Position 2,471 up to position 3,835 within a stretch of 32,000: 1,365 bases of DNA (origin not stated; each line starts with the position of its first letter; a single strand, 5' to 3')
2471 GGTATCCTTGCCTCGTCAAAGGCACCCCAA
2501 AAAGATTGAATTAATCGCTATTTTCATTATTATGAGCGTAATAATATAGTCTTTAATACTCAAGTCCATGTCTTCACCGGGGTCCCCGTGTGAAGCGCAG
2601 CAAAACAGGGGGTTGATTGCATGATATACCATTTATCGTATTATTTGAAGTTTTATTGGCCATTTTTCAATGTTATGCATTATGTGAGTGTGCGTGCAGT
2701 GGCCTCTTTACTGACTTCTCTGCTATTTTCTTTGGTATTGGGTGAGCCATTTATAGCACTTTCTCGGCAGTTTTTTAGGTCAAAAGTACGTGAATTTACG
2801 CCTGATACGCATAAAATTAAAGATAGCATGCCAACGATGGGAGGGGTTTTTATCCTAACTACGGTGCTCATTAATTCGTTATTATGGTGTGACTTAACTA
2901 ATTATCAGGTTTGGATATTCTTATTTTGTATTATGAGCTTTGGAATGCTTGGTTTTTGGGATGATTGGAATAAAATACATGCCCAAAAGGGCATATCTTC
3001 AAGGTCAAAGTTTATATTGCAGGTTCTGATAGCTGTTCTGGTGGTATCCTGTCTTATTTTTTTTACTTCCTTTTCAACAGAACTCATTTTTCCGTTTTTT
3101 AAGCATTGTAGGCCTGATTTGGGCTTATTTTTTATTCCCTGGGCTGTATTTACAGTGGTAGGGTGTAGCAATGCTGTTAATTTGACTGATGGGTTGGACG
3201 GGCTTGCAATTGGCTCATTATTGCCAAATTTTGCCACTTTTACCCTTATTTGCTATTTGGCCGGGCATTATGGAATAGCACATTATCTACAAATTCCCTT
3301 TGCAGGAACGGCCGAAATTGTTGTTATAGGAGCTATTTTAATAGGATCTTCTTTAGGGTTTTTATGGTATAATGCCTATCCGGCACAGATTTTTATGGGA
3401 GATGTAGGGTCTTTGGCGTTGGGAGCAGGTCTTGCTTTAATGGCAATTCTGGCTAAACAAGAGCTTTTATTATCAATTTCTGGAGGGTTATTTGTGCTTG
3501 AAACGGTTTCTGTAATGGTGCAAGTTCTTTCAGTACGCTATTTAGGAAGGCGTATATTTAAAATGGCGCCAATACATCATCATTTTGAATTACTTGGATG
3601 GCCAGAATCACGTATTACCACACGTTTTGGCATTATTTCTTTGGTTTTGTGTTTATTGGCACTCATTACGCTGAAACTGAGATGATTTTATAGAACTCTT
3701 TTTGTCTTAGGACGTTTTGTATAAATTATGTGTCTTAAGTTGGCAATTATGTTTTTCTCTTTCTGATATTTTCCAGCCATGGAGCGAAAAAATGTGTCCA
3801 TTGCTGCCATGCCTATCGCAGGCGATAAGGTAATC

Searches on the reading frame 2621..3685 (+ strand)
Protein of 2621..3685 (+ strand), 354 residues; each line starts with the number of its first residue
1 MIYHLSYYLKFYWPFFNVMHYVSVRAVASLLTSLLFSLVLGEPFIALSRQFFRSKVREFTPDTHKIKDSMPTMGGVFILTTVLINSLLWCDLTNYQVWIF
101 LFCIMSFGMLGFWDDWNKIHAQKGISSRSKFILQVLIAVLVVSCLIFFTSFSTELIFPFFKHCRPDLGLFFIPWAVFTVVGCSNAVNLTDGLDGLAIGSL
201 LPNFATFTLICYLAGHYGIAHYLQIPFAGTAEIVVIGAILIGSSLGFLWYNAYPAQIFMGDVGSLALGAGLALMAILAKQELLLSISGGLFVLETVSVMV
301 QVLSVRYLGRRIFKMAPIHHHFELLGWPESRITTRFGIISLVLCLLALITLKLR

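Call 11: search_protein_families(library=pfam, proteins=[window:2621-3685:+])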
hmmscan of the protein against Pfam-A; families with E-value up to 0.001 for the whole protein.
window:2621-3685:+ (354 aa): 1 family
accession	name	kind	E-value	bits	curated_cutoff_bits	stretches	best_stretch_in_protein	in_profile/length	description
PF00953.26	Glycos_transf_4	-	8.4e-33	114.1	27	1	98-278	2-159/160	Glycosyl transferase family 4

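Call 23: find_homologous_proteins(query=window:2621-3685:+, max_evalue=1e-60)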
Query window:2621-3685:+ (354 aa): 7889 proteins with E <= 1e-60 among 8000 candidates; the best 120 are listed.
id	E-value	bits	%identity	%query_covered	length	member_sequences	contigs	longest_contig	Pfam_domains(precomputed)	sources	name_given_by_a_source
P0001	7.7e-221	751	95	100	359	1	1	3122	PF00953.27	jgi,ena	-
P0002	1.6e-202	691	87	100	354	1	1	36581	PF00953.27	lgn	-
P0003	2.8e-201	686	86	100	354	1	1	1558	PF00953.27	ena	-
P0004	6.4e-201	685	86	100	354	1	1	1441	PF00953.27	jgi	jgi:phospho-N-acetylmuramoyl-pentapeptide-transferase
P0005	1.2e-199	681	85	100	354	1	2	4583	PF00953.27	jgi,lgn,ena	-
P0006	6.4e-199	679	85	100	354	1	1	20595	PF00953.27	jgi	jgi:phospho-N-acetylmuramoyl-pentapeptide-transferase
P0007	2.1e-198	677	85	100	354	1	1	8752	PF00953.27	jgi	jgi:phospho-N-acetylmuramoyl-pentapeptide-transferase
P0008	2.5e-198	677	84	100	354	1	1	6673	PF00953.27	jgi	jgi:phospho-N-acetylmuramoyl-pentapeptide-transferase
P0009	1.3e-197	674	84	100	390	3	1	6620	PF00953.27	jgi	jgi:phospho-N-acetylmuramoyl-pentapeptide-transferase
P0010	3.2e-197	673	86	100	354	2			PF00953.27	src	-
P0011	8.5e-197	672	84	100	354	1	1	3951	PF00953.27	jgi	jgi:phospho-N-acetylmuramoyl-pentapeptide-transferase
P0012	2.4e-195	667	83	100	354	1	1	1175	PF00953.27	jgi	jgi:phospho-N-acetylmuramoyl-pentapeptide-transferase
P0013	5.8e-195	666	84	100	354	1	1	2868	PF00953.27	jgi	jgi:phospho-N-acetylmuramoyl-pentapeptide-transferase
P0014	1.1e-194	665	84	100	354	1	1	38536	PF00953.27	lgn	-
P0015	2.5e-194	664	84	100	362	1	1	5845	PF00953.27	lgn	-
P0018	1.4e-191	654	88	94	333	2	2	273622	PF00953.27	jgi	-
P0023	9.9e-190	648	86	95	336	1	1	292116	PF00953.27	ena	-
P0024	1.2e-189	648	85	96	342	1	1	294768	PF00953.27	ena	-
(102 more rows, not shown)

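Call 24: find_encoding_contigs(protein=P0001, flank=10000, max_places=3)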
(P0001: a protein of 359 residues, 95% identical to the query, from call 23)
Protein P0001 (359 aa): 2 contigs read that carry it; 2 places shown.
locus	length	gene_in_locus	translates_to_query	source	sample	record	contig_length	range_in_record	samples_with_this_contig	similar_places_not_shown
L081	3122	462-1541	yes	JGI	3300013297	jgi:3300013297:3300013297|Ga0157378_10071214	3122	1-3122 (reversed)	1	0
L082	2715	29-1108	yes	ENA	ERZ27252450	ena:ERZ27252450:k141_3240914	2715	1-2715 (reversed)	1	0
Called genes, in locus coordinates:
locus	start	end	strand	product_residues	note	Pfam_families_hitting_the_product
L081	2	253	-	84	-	?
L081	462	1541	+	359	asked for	PF00953:Glycos_transf_4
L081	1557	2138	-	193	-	-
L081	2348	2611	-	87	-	-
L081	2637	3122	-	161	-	?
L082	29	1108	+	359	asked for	PF00953:Glycos_transf_4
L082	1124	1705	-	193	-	-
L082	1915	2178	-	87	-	-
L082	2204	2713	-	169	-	?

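Call 25: find_encoding_contigs(protein=P0002, flank=10000, max_places=3)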
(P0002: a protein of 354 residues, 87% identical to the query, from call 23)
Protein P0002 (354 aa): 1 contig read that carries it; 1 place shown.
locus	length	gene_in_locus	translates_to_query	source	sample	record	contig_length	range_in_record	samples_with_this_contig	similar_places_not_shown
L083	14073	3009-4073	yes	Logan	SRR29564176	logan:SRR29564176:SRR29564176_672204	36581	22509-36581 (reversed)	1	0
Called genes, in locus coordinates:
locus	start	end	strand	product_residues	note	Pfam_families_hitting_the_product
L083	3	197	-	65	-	?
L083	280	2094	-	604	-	PF01134:GIDA, PF07992:Pyr_redox_2 (weak), PF12831:FAD_oxidored (weak), PF13932:SAM_GIDA_C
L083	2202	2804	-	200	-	-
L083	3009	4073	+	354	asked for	PF00953:Glycos_transf_4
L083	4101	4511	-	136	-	-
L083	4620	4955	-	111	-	-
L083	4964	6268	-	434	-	PF00324:AA_permease, PF13520:AA_permease_2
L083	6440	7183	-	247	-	PF22435:MRM3-like_sub_bind, PF00588:SpoU_methylase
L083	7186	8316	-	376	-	PF01702:TGT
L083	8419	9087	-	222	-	PF02592:Vut_1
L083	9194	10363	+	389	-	PF00391:PEP-utilizers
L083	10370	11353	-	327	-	PF01565:FAD_binding_4, PF02873:MurB_C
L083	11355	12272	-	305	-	PF17773:UPF0176_N, PF00581:Rhodanese, PF12368:Rhodanese_C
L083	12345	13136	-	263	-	-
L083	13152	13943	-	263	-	PF01061:ABC2_membrane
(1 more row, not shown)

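Call 26: find_encoding_contigs(protein=P0018, flank=10000, max_places=3)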
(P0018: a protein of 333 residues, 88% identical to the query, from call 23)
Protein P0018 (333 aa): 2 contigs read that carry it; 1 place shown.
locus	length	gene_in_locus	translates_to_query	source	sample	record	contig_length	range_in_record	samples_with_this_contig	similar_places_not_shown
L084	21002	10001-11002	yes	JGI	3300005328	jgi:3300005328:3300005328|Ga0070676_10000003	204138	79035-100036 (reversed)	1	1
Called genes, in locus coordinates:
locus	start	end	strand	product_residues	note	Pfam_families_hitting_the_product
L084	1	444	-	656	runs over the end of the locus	PF07992:Pyr_redox_2 (weak), PF00890:FAD_binding_2 (weak), PF01134:GIDA, PF12831:FAD_oxidored (weak), PF01134:GIDA, PF13932:SAM_GIDA_C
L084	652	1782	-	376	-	PF24807:WD40_CDC20-Fz (weak), PF25174:Beta-prop_THOC3, PF23414:Beta-prop_EML_2 (weak), PF25173:Beta-prop_WDR3_1st, PF25174:Beta-prop_THOC3, PF25175:Beta-prop_WDR5, PF23381:Beta-prop_IFT122_1st, PF25174:Beta-prop_THOC3, +8 more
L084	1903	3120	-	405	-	-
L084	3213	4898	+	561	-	-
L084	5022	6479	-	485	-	-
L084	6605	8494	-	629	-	PF12796:Ank_2, PF13857:Ank_5 (faint), PF00023:Ank (faint), PF13606:Ank_3 (faint), PF13637:Ank_4 (faint), PF23745:ANK_LRRK2 (faint), PF24521:Ank_KRIT1 (faint), PF12796:Ank_2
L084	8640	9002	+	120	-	-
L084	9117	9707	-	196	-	-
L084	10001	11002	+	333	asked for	PF00953:Glycos_transf_4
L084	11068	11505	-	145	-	-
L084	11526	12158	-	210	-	-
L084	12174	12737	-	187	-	-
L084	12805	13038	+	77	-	-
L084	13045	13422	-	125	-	-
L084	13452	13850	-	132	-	-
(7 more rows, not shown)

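Call 32: find_encoding_contigs(protein=P0023, flank=10000, max_places=3)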
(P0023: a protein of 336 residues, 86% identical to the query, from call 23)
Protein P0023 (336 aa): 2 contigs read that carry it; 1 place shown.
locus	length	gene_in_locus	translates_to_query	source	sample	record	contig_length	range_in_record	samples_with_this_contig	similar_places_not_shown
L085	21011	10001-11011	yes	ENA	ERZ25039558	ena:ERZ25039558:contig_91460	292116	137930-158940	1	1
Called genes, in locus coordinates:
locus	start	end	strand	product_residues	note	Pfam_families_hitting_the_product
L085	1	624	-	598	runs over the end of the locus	PF00890:FAD_binding_2 (weak), PF01134:GIDA, PF07992:Pyr_redox_2 (weak), PF12831:FAD_oxidored, PF13932:SAM_GIDA_C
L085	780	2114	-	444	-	-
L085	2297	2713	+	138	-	PF01527:HTH_Tnp_1 (weak), PF01710:HTH_Tnp_IS630, PF13384:HTH_23 (weak), PF13518:HTH_28 (weak)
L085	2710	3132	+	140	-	PF13358:DDE_3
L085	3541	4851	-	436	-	PF12796:Ank_2, PF13857:Ank_5, PF12796:Ank_2, PF13637:Ank_4 (weak), PF12796:Ank_2, PF13857:Ank_5, PF12796:Ank_2, PF13637:Ank_4, +4 more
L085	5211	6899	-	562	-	-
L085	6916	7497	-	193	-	-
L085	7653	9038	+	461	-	PF00023:Ank (faint), PF12796:Ank_2, PF13637:Ank_4 (faint), PF13857:Ank_5 (faint), PF13606:Ank_3 (faint), PF12796:Ank_2 (weak)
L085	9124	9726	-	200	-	-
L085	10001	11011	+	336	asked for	PF00953:Glycos_transf_4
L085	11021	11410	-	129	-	-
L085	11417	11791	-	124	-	-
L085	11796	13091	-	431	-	PF00324:AA_permease, PF13520:AA_permease_2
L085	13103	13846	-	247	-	PF22435:MRM3-like_sub_bind, PF00588:SpoU_methylase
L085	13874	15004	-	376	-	PF01702:TGT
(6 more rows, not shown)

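Call 33: find_encoding_contigs(protein=P0024, flank=10000, max_places=3)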
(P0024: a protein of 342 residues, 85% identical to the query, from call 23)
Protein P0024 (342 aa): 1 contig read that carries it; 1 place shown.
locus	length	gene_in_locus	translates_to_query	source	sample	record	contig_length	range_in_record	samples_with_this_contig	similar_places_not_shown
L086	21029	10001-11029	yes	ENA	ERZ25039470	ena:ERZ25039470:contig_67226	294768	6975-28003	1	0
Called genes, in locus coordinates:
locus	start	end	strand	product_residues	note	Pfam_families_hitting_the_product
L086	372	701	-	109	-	-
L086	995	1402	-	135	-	-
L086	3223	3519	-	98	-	-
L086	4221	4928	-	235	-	PF01134:GIDA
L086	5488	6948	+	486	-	PF00023:Ank (faint), PF12796:Ank_2 (weak), PF13637:Ank_4 (faint), PF13857:Ank_5 (faint), PF13606:Ank_3 (faint), PF12796:Ank_2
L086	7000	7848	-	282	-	-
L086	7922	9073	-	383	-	-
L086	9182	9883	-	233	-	-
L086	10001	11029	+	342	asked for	PF00953:Glycos_transf_4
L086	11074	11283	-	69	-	-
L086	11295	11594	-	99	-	-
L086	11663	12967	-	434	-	PF00324:AA_permease, PF13520:AA_permease_2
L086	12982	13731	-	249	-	PF22435:MRM3-like_sub_bind, PF00588:SpoU_methylase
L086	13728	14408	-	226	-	PF01702:TGT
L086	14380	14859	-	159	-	PF01702:TGT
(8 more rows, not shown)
